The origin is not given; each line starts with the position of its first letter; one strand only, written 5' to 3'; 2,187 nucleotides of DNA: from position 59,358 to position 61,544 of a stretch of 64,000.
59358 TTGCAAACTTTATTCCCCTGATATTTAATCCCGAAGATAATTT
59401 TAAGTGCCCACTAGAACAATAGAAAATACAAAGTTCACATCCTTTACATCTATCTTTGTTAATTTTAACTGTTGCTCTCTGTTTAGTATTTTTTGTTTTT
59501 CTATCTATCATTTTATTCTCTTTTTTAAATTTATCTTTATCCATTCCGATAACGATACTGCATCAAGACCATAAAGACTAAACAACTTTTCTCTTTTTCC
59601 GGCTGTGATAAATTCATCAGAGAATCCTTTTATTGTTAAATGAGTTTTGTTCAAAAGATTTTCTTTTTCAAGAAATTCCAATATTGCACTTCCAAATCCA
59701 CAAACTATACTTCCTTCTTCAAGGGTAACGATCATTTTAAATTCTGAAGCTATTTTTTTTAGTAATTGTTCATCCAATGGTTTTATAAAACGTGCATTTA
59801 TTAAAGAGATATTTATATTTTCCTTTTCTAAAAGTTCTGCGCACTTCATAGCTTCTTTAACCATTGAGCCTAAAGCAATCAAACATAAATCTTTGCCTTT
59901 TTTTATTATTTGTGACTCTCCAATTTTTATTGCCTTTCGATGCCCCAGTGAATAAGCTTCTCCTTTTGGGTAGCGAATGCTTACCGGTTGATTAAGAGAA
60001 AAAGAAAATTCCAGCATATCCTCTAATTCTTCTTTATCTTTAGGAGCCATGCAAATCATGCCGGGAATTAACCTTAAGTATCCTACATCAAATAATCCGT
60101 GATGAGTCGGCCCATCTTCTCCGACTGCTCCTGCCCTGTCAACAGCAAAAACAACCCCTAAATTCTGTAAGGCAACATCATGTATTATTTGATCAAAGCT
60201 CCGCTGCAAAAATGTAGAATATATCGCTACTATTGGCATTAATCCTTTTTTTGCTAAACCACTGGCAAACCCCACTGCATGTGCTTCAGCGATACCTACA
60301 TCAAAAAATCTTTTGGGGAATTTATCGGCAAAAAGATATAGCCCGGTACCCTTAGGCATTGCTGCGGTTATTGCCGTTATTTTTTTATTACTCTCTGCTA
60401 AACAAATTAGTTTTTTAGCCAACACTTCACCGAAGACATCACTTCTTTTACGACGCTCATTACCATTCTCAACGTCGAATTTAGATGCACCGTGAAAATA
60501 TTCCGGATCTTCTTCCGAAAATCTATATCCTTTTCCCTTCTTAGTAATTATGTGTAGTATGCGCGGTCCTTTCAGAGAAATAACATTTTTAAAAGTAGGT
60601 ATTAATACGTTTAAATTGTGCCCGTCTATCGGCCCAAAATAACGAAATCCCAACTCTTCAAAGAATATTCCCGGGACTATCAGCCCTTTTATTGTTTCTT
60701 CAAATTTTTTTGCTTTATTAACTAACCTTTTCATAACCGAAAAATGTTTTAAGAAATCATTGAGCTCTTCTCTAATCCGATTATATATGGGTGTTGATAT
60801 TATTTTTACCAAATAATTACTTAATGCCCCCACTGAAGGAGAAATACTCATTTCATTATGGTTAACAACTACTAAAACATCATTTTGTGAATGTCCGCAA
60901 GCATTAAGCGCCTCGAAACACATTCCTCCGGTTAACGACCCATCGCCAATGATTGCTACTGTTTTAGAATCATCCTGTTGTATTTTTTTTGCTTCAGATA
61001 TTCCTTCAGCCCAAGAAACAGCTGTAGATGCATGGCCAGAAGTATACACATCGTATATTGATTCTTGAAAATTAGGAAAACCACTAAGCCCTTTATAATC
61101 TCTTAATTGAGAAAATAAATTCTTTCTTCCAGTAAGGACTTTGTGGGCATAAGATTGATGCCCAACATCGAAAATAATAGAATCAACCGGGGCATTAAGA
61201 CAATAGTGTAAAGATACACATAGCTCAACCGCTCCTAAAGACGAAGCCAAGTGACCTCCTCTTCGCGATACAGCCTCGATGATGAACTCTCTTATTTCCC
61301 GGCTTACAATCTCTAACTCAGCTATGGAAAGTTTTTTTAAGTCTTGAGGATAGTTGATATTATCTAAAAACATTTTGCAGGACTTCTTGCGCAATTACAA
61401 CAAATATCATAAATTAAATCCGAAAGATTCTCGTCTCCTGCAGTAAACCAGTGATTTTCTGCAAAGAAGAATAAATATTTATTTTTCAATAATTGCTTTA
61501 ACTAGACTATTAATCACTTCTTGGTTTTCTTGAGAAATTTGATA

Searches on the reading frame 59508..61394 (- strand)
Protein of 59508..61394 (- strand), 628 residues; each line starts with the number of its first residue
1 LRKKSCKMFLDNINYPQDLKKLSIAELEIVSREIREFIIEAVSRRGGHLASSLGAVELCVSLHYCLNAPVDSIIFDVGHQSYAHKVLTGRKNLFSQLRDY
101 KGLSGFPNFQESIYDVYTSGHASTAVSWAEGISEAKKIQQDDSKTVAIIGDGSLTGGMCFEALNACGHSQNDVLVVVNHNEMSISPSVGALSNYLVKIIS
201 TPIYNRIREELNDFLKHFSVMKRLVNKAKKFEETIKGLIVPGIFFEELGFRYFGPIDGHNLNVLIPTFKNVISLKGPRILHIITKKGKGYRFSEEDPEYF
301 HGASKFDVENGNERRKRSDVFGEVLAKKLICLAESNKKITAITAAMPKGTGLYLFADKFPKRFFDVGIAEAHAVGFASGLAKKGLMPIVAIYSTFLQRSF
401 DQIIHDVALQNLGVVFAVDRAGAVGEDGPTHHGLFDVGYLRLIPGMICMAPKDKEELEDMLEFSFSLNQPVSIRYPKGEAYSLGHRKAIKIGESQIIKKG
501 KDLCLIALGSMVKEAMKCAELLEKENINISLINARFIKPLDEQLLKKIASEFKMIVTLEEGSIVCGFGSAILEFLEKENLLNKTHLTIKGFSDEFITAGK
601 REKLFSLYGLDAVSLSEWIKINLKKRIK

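Call 57: search_protein_families(library=pfam, proteins=[window:59508-61394:-], max_evalue=0.00001)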
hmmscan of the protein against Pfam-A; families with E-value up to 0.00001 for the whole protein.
window:59508-61394:- (628 aa): 4 families
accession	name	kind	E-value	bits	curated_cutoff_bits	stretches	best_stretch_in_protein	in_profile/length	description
PF13292.11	DXP_synthase_N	-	1.9e-111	372.2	21.2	1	10-284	1-274/274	1-deoxy-D-xylulose-5-phosphate synthase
PF02779.29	Transket_pyr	-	5.3e-41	140.6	27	1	323-479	7-171/174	Transketolase, pyrimidine binding domain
PF02780.25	Transketolase_C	-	5.4e-29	101.1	25.9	1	492-612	1-121/124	Transketolase, C-terminal domain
PF00676.26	E1_dh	-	8.1e-06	25.4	22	0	115-187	95-168/300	Dehydrogenase E1 component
